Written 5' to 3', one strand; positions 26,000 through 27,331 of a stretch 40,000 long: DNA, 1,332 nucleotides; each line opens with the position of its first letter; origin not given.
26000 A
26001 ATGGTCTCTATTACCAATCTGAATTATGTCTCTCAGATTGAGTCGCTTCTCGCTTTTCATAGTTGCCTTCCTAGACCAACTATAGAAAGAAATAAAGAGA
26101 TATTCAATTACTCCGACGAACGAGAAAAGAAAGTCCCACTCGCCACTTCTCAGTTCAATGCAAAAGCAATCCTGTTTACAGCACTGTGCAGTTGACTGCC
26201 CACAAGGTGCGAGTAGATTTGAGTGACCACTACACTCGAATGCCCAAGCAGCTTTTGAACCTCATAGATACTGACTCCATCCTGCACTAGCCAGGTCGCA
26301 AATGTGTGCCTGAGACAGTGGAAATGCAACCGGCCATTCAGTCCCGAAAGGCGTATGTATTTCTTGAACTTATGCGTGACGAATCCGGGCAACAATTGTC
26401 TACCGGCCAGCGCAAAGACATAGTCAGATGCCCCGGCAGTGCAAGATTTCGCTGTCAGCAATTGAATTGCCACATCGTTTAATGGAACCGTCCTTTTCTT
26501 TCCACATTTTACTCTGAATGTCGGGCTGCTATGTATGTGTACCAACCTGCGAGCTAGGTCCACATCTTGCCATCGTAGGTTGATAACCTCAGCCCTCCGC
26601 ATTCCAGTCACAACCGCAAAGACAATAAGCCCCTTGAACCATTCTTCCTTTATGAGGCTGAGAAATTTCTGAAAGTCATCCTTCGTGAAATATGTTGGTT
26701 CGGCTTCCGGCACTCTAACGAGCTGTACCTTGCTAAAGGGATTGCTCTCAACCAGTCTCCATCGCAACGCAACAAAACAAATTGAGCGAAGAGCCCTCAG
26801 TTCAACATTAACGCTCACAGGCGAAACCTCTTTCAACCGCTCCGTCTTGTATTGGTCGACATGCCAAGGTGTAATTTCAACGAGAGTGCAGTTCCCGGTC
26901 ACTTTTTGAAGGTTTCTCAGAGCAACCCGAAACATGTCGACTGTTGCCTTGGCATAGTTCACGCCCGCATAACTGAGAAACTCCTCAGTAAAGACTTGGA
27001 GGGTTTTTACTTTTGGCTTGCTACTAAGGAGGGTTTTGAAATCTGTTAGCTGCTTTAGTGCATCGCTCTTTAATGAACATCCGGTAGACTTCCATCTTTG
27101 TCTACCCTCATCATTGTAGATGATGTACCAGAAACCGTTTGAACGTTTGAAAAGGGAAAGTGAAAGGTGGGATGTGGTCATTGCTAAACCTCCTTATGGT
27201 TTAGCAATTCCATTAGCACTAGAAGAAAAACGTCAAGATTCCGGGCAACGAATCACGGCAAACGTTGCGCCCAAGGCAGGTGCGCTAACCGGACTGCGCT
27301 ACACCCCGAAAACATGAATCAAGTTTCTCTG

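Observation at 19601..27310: Integrase-bearing ~7.7-kb island inserted in tRNA-Pro(UGG), bounded by a perfect 45-bp direct repeat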

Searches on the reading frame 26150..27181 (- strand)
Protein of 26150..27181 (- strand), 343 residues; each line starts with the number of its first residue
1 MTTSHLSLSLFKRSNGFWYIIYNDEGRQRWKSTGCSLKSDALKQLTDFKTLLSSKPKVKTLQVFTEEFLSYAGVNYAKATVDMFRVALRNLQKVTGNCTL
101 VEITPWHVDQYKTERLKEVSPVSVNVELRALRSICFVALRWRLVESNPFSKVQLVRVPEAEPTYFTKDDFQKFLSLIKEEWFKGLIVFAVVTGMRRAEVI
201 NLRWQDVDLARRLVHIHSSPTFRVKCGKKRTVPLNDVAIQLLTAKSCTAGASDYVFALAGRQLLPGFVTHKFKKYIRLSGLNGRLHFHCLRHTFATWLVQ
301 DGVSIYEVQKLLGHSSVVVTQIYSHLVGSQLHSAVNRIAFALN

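Call 10: search_protein_families(library=pfam, proteins=[window:26150-27181:-], max_evalue=0.1)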
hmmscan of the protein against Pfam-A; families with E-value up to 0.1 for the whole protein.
window:26150-27181:- (343 aa): 5 families
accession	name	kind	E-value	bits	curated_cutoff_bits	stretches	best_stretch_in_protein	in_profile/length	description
PF00589.27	Phage_integrase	-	1.5e-35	122.9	27.1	1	165-326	3-168/172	Phage integrase family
PF24624.1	Int_N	-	0.0012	19.9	27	1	83-153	25-97/100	Phage integrase, N-terminal domain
PF13495.12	Phage_int_SAM_4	-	0.0038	18.1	27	1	75-133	13-73/85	Phage integrase, N-terminal SAM-like domain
PF13102.12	Phage_int_SAM_5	-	0.0062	17.3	22.3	1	64-152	5-96/98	Phage integrase SAM-like domain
PF25355.1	DUF7882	-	0.016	15.6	27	1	189-247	26-87/97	Domain of unknown function (DUF7882)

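Call 11: search_protein_families(library=phrogs, proteins=[window:26150-27181:-], max_evalue=0.01)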
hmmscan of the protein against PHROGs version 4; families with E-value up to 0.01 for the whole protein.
window:26150-27181:- (343 aa): 11 families
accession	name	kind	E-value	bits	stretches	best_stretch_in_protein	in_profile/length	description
phrog_1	-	integration and excision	2.4e-68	232.9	1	9-339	115-448/611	integrase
phrog_216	-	integration and excision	4.1e-42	145.3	1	127-341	18-239/301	integrase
phrog_7685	-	integration and excision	1.5e-11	45.3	1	229-338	128-235/240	integrase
phrog_7269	-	integration and excision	2.3e-09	38.1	1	288-337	31-80/89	integrase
phrog_35951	-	unknown function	6.7e-09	37.1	1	284-338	20-74/97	-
phrog_37709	-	unknown function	7.4e-08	33.4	1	140-217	33-112/116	-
phrog_7244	-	integration and excision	1.7e-05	25.2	1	88-218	103-232/263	integrase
phrog_23271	-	unknown function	3.2e-05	24.8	1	287-324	11-48/67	-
phrog_25190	-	integration and excision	6.5e-05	24.2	1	271-336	34-99/109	integrase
phrog_34557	-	integration and excision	0.0017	19.1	0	286-325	126-165/183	integrase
phrog_5830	-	integration and excision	0.0018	18.6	1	160-233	106-177/318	integrase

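Call 12: search_protein_families(library=padloc, proteins=[window:26150-27181:-], max_evalue=0.01)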
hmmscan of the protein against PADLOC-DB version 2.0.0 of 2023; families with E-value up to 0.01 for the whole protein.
window:26150-27181:- (343 aa): 0 families

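Call 13: search_protein_families(library=ncbifam, proteins=[window:26150-27181:-], max_evalue=0.01)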
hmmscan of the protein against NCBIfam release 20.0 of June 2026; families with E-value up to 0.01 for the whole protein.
window:26150-27181:- (343 aa): 13 families
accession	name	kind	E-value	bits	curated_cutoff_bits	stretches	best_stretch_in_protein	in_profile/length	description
NF040815.2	recomb_XerA_Arch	equivalog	1.6e-36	126.2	220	1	67-332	2-260/263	site-specific tyrosine recombinase/integron integrase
TIGR02224.1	recomb_XerC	equivalog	1.4e-34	119.8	335.15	1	68-333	3-284/295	tyrosine recombinase XerC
TIGR02225.1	recomb_XerD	equivalog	3.2e-33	115.3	329.6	1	71-337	6-285/290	site-specific tyrosine recombinase XerD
NF001399.0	PRK00283.1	subfamily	2.2e-28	99.4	279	1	67-336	11-293/300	tyrosine recombinase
TIGR02249.1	integrase_gron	subfamily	2.7e-23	82.8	265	2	270-329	244-303/315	integron integrase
NF002331.0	PRK01287.1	subfamily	3.3e-21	75.6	371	1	106-330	82-316/365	site-specific tyrosine recombinase XerC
NF003462.0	PRK05084.1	equivalog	4.4e-13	48.7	267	1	186-338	201-356/360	tyrosine recombinase XerS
NF011946.0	PRK15417.1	equivalog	5.2e-11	42.3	435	1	270-328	259-317/337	integron integrase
NF007370.0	PRK09870.1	subfamily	4e-08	33.1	221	1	185-324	37-177/200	tyrosine-type DNA invertase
NF002685.0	PRK02436.1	equivalog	1.7e-07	31.3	178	1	149-320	80-240/245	site-specific tyrosine recombinase XerD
NF007246.0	PRK09692.1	domain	2e-07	30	434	1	184-314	237-363/413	integrase domain-containing protein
NF007371.0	PRK09871.1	subfamily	0.00017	21.2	222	1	185-324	31-172/198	tyrosine-type DNA invertase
NF040693.1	recomb_GmtY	equivalog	0.0017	17.7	340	1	288-326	394-432/441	gamma-mobile-trio recombinase GmtY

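Call 15: find_encoding_contigs(protein=window:26150-27181:-, flank=10000, max_places=10)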
Protein window:26150-27181:- (343 aa): no gene with exactly this product is on record in the collection.

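Call 22: find_related_loci(query=window:26150-27181:-, collection=genome_contigs, flank=10000)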
Query window:26150-27181:- (343 aa) in genome_contigs; peptide patterns used: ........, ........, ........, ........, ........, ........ (x = any residue, [..] = any of these).
57 stretches matched a pattern; 9 encode a relative of the query (tblastn E <= 1e-3); 9 distinct loci.
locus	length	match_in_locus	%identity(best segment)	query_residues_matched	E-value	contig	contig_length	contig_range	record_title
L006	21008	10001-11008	54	8-343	1e-123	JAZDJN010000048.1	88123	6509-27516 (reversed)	MAG: bacterium isolate MEGAHIT-group-0.487 k141_16305126, whole genome shotgun sequence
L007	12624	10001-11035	50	8-343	1e-111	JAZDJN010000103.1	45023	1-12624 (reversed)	MAG: bacterium isolate MEGAHIT-group-0.487 k141_12552342, whole genome shotgun sequence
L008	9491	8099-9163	47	1-343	2e-101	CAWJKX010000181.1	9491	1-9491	MAG: uncultured Bacteroidetes bacterium isolate MFD05379.bin.2.14 genome assembly, contig: contig_40690, whole genome sh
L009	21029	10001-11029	40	6-343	4e-74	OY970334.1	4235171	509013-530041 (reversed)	MAG: uncultured Bacteroidetes bacterium isolate MFD05512.bin.c.1 genome assembly, chromosome: 1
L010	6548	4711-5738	53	1-343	1e-65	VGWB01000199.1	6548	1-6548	MAG: Ignavibacteria bacterium isolate M_DeepCast_400m_m2_062 M_DeepCast_400m_m2_062_Ga0194112_10025327, whole genome sho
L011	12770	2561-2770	71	274-343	9e-28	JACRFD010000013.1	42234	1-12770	MAG: Ignavibacteriales bacterium isolate NC_groundwater_1716_Pr3_B-0.1um_38_18 SR-2_scaffold_141_580489, whole genome sh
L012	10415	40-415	61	218-343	2e-30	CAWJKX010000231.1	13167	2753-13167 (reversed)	MAG: uncultured Bacteroidetes bacterium isolate MFD05379.bin.2.14 genome assembly, contig: contig_9466, whole genome sho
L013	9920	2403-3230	23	75-333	2e-17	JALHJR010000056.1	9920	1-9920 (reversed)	MAG: Tepidanaerobacter acetatoxydans isolate 8-LJY_011 scaffold_1310, whole genome shotgun sequence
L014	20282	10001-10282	38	225-322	1e-13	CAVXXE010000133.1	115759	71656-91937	MAG: uncultured delta proteobacterium isolate MFD03804.bin.2.141 genome assembly, contig: contig_9801, whole genome shot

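Call 23: find_related_loci(query=window:26150-27181:-, collection=viral_contigs, flank=10000)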
Query window:26150-27181:- (343 aa) in viral_contigs; peptide patterns used: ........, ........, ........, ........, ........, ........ (x = any residue, [..] = any of these).
10 stretches matched a pattern; 3 encode a relative of the query (tblastn E <= 1e-3); 3 distinct loci.
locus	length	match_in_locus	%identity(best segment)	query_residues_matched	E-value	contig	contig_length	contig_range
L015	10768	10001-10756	25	105-338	4e-17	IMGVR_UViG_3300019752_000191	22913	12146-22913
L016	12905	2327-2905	26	148-325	8e-11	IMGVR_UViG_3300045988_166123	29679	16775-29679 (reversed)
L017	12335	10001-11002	23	28-336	2e-17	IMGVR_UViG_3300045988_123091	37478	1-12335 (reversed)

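Call 39: search_protein_families(library=pfam, proteins=[L006:11243-12289:+, L006:12289-13062:+, L006:13307-13891:+, L006:13881-14249:+, L006:14215-14700:+, L006:14672-15601:+, L006:15637-15897:+, L006:15863-16171:+], max_evalue=0.01)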
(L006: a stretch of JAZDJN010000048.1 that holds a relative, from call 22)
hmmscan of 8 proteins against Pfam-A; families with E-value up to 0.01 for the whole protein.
L006:11243-12289:+ (348 aa): 1 family
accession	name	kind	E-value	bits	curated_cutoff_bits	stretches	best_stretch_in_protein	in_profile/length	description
PF17957.7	Big_7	-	4.2e-13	50.2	24.1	1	35-102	1-69/70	Bacterial Ig domain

L006:12289-13062:+ (257 aa): 0 families

L006:13307-13891:+ (194 aa): 1 family
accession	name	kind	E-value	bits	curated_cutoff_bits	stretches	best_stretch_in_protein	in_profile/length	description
PF14297.12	Lin1244_N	-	2.5e-19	70.2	25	1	11-103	1-93/95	Lin1244/Lin1753-like, N-terminal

L006:13881-14249:+ (122 aa): 0 families

L006:14215-14700:+ (161 aa): 0 families

L006:14672-15601:+ (309 aa): 0 families

L006:15637-15897:+ (86 aa): 0 families

L006:15863-16171:+ (102 aa): 0 families

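Call 40: search_protein_families(library=pfam, proteins=[L009:11603-12046:+, L009:12163-13509:+, L009:13722-14390:+, L009:14569-14988:+, L009:14988-16346:+, L009:16354-16758:+, L009:16785-17033:+, L009:17147-17383:+], max_evalue=0.01)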
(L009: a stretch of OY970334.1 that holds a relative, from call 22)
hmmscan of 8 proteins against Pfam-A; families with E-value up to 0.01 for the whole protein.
L009:11603-12046:+ (147 aa): 1 family
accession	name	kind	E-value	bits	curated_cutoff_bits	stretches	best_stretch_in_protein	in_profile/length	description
PF14024.11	DUF4240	-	0.0047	17.6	27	0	29-123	4-97/129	Protein of unknown function (DUF4240)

L009:12163-13509:+ (448 aa): 6 families
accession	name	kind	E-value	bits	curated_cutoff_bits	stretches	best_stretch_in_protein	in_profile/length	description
PF18962.6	Por_Secre_tail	-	7.4e-11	42.6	27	1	370-445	2-74/75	Secretion system C-terminal sorting domain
PF15902.12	Sortilin-Vps10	-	6.5e-09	35.5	33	1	111-218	3-113/446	Sortilin, neurotensin receptor 3,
PF19755.4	DUF6242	-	0.0002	21.7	29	0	102-162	155-217/217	Domain of unknown function (DUF6242)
PF02012.26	BNR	-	0.00045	20.2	27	0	205-215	1-11/12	BNR/Asp-box repeat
PF13860.13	FlgD_ig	-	0.00047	20.5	27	1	378-436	10-76/79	FlgD Ig-like domain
PF13585.12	CHU_C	-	0.0043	17.6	27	0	388-436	27-73/86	CHU_C Type IX secretion signal domain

L009:13722-14390:+ (222 aa): 0 families

L009:14569-14988:+ (139 aa): 0 families

L009:14988-16346:+ (452 aa): 4 families
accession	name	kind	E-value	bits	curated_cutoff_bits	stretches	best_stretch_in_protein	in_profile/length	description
PF03796.21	DnaB_C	-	1e-36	127.1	27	1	192-422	2-247/255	DnaB-like helicase C terminal domain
PF06745.19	ATPase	-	6.8e-10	39.2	26.6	1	193-344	2-158/231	KaiC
PF13481.12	AAA_25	-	1.5e-07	31.7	27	1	188-354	11-187/195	AAA domain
PF00772.26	DnaB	-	3.3e-05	24.3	23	1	4-84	5-83/103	DnaB-like helicase N terminal domain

L009:16354-16758:+ (134 aa): 1 family
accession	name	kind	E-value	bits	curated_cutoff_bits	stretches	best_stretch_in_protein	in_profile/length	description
PF04492.19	Phage_rep_O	-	6.7e-22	78.3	28.7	1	5-103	4-95/95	Bacteriophage replication protein O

L009:16785-17033:+ (82 aa): 0 families

L009:17147-17383:+ (78 aa): 0 families

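Call 48: find_homologous_proteins(query=window:26150-27181:-, max_evalue=1e-40)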
Query window:26150-27181:- (343 aa): 965 proteins with E <= 1e-40 among 7509 candidates; the best 120 are listed.
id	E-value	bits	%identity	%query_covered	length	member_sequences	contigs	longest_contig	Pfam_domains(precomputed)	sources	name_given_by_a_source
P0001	3.5e-228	774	100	100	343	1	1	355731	PF00589.28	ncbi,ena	-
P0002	2.0e-170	584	73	100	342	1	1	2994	PF00589.28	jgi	jgi:integrase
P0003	1.7e-134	466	58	100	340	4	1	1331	PF00589.28,PF24624.2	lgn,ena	-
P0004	4.6e-134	465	60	98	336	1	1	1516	PF00589.28,PF24624.2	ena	-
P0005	5.5e-133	461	59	100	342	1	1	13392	PF00589.28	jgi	jgi:integrase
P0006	1.1e-132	460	58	100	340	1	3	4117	PF00589.28,PF24624.2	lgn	-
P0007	2.8e-131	456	59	98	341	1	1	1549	PF00589.28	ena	-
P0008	7.9e-131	454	59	100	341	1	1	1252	PF00589.28,PF24624.2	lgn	-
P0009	3.0e-130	452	59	98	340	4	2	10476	PF00589.28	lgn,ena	-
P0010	6.6e-130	451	57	99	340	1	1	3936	PF00589.28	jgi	jgi:integrase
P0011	4.3e-129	449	58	100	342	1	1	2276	PF13102.13,PF00589.28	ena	-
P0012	2.8e-127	443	57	100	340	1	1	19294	PF00589.28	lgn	-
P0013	8.8e-127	441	58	100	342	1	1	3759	PF00589.28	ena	-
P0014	1.2e-126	441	57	98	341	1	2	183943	PF00589.28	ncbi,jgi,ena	-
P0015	2.3e-126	440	57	100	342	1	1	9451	PF00589.28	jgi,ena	-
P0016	2.8e-126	439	57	100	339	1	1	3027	PF13102.13,PF00589.28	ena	-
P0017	3.1e-126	439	57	100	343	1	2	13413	PF00589.28,PF24624.2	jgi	jgi:integrase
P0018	5.4e-126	438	57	99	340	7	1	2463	PF00589.28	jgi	jgi:integrase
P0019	1.2e-125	437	56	98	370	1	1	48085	PF13102.13,PF00589.28,PF24624.2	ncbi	-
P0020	5.2e-124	432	57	97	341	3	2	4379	PF00589.28,PF24624.2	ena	-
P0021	3.7e-123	429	56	100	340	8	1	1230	PF00589.28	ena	-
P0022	2.3e-122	427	55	100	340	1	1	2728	PF00589.28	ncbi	-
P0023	4.5e-122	426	54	98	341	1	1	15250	PF13102.13,PF00589.28,PF24624.2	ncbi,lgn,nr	ncbi:MAG: site-specific integrase [Bacteroidetes bacterium]|nr:MAG: site-specific integrase [Bactero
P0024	4.6e-121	422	54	100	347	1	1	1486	PF13102.13,PF00589.28,PF24624.2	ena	-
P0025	4.8e-121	422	57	97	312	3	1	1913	PF00589.28,PF24624.2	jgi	jgi:integrase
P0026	2.0e-120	420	54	98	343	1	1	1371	PF00589.28,PF24624.2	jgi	jgi:integrase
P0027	2.5e-120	420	56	98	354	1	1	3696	PF00589.28,PF24624.2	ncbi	-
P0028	1.3e-119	418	54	99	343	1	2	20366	PF00589.28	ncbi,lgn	-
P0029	1.3e-119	417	55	96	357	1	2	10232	PF00589.28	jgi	jgi:site-specific recombinase XerD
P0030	1.4e-119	417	54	97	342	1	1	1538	PF00589.28,PF24624.2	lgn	-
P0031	1.5e-119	417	53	100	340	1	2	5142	PF00589.28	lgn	-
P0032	4.8e-119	416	55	96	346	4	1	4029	PF00589.28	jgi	jgi:integrase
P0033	8.1e-119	415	54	97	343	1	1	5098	PF13102.13,PF00589.28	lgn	-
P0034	1.1e-118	414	56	97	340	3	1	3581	PF00589.28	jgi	-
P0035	1.5e-118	414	54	98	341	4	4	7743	PF13102.13,PF00589.28,PF24624.2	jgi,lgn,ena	-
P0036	1.9e-118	414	54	99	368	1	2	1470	PF00589.28,PF24624.2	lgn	-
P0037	1.9e-118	414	53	100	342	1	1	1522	PF13102.13,PF00589.28,PF24624.2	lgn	-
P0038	4.6e-118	412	54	100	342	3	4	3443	PF00589.28,PF24624.2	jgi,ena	jgi:integrase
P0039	5.0e-118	412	55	99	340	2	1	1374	PF00589.28,PF24624.2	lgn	-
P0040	5.6e-118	412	57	98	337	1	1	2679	PF00589.28,PF24624.2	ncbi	-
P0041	5.9e-118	412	56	97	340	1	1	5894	PF00589.28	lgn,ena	-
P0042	7.1e-118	412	53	99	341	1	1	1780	PF00589.28,PF24624.2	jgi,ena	-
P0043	1.3e-117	411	54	99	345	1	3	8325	PF00589.28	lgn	-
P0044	2.9e-117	410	55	98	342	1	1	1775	PF13102.13,PF00589.28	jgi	jgi:integrase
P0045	2.9e-117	410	54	100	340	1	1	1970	PF00589.28,PF22823.3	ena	-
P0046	3.5e-117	410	54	96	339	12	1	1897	PF00589.28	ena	-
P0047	6.2e-117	409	54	100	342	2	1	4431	PF00589.28,PF24624.2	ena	-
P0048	8.1e-117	408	52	99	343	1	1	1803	PF13102.13,PF00589.28,PF24624.2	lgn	-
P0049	1.1e-116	408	54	96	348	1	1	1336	PF00589.28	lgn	-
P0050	1.7e-116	407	53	97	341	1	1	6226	PF13102.13,PF00589.28,PF24624.2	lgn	-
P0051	1.8e-116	407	54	98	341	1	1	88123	PF13102.13,PF00589.28,PF24624.2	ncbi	ncbi:MAG: tyrosine-type recombinase/integrase [bacterium]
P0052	2.9e-116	406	53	98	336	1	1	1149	PF00589.28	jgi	jgi:integrase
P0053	2.9e-116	406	55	98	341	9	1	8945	PF00589.28,PF22823.3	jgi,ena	-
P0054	3.7e-116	406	54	97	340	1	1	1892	PF13102.13,PF00589.28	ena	-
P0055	6.2e-116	405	56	98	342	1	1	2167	PF00589.28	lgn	-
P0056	8.1e-116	405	56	99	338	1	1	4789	PF00589.28,PF22823.3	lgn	-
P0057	1.1e-115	405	53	98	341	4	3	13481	PF00589.28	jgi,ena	-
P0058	1.2e-115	404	53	97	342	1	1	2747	PF00589.28,PF24624.2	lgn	-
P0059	1.5e-115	404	55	97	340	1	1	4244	PF00589.28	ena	-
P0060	1.6e-115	404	54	98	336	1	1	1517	PF00589.28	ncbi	-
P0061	2.2e-115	404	56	98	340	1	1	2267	PF00589.28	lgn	-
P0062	3.3e-115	403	53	97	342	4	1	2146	PF00589.28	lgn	-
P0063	3.7e-115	403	53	98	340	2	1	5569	PF13102.13,PF00589.28,PF24624.2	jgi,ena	-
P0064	5.4e-115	402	53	98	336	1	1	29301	PF13495.13,PF00589.28,PF24624.2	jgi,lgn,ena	-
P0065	6.4e-115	402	54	97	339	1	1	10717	PF00589.28,PF24624.2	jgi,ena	-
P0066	7.6e-115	402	53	98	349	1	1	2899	PF13102.13,PF00589.28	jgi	-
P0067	1.0e-114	401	52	96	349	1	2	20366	PF00589.28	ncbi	-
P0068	1.2e-114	401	56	98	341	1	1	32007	PF00589.28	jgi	jgi:site-specific recombinase XerD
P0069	1.4e-114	401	54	98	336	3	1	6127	PF00589.28,PF24624.2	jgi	jgi:integrase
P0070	1.6e-114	401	53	98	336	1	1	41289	PF00589.28,PF24624.2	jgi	-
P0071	1.9e-114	401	55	98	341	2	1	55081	PF00589.28,PF24624.2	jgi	jgi:site-specific recombinase XerD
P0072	1.0e-113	398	55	100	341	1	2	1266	PF00589.28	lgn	-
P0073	1.4e-113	398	54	97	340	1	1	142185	PF13102.13,PF00589.28,PF24624.2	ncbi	-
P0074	1.7e-113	397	53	97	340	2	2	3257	PF00589.28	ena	-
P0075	2.0e-113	397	53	98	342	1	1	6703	PF00589.28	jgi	jgi:site-specific recombinase XerD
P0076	2.7e-113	397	53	98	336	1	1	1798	PF00589.28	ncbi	-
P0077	3.2e-113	396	54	97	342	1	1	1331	PF00589.28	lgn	-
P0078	3.9e-113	396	53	98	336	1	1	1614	PF00589.28,PF24624.2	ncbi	-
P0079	1.0e-112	395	51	98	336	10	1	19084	PF00589.28,PF24624.2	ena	-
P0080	1.1e-112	395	54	98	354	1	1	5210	PF13102.13,PF00589.28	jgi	jgi:integrase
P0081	1.1e-112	395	51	98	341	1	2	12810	PF00589.28,PF24624.2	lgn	-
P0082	1.2e-112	395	54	98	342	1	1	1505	PF00589.28,PF24624.2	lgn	-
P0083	1.6e-112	394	53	98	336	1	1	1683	PF13495.13,PF13102.13,PF00589.28,PF24624.2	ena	-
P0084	4.5e-112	393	53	98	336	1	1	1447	PF00589.28,PF24624.2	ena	-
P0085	8.6e-112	392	54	98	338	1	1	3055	PF00589.28,PF24624.2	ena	-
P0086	8.8e-112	392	52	97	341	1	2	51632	PF13102.13,PF00589.28,PF24624.2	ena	-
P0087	1.7e-111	391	52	97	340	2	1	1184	PF00589.28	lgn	-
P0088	3.1e-111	390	53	98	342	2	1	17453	PF00589.28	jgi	jgi:site-specific recombinase XerD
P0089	3.5e-111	390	52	97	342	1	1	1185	PF13102.13,PF00589.28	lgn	-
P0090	4.0e-111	390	53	98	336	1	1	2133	PF00589.28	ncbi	-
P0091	4.5e-111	389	54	97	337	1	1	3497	PF00589.28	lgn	-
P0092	5.3e-111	389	53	98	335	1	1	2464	PF00589.28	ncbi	-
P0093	6.4e-111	389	52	97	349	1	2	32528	PF13102.13,PF00589.28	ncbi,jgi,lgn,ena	-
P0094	7.4e-111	389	53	98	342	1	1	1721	PF00589.28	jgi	-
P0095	8.3e-111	389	53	97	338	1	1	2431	PF00589.28,PF24624.2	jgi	jgi:integrase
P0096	1.1e-110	388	54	99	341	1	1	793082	PF00589.28,PF24624.2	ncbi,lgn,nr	ncbi:MAG: site-specific integrase [Ignavibacteriales bacterium]|nr:site-specific integrase [Ignaviba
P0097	1.5e-110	388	52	99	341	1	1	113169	PF00589.28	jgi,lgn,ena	-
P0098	1.6e-110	388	52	98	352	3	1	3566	PF13102.13,PF00589.28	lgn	-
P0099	2.0e-110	387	54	99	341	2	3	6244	PF00589.28,PF24624.2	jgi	jgi:site-specific recombinase XerD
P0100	2.2e-110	387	50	100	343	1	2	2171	PF00589.28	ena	-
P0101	3.1e-110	387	52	98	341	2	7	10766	PF00589.28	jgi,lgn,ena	-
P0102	3.3e-110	387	51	97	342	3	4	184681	PF00589.28,PF24624.2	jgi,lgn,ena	jgi:integrase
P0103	5.8e-110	386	51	100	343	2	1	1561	PF00589.28,PF24624.2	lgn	-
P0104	5.8e-110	386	51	98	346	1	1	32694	PF13102.13,PF00589.28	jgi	jgi:integrase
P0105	8.2e-110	385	52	98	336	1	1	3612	PF00589.28,PF24624.2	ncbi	-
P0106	1.1e-109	385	51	98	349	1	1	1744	PF13102.13,PF00589.28,PF24624.2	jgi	jgi:integrase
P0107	1.6e-109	384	53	98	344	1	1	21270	PF13495.13,PF00589.28,PF24624.2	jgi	-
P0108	6.0e-109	382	51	97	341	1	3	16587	PF00589.28,PF24624.2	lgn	-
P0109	8.5e-109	382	51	98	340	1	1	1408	PF00589.28,PF24624.2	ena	-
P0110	1.0e-108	382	52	98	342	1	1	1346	PF00589.28,PF24624.2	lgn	-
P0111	1.3e-108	381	51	100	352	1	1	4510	PF13102.13,PF00589.28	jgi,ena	-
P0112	1.7e-108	381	52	100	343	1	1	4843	PF00589.28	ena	-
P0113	1.8e-108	381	51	100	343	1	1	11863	PF00589.28,PF24624.2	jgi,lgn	jgi:integrase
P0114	2.2e-108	381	51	98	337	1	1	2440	PF00589.28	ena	-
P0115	2.5e-108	380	53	98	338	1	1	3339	PF13102.13,PF00589.28,PF24624.2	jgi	-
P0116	5.6e-108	379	50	98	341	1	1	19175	PF13495.13,PF00589.28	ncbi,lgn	ncbi:MAG: tyrosine-type recombinase/integrase [Bacteroidota bacterium]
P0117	9.6e-108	378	51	96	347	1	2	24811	PF00589.28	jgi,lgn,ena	-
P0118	1.1e-107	378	50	98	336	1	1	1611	PF00589.28,PF24624.2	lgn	-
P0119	1.5e-107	378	49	100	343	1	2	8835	PF13102.13,PF00589.28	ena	-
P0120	2.4e-107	377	52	98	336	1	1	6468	PF13102.13,PF00589.28,PF24624.2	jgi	jgi:integrase/recombinase XerC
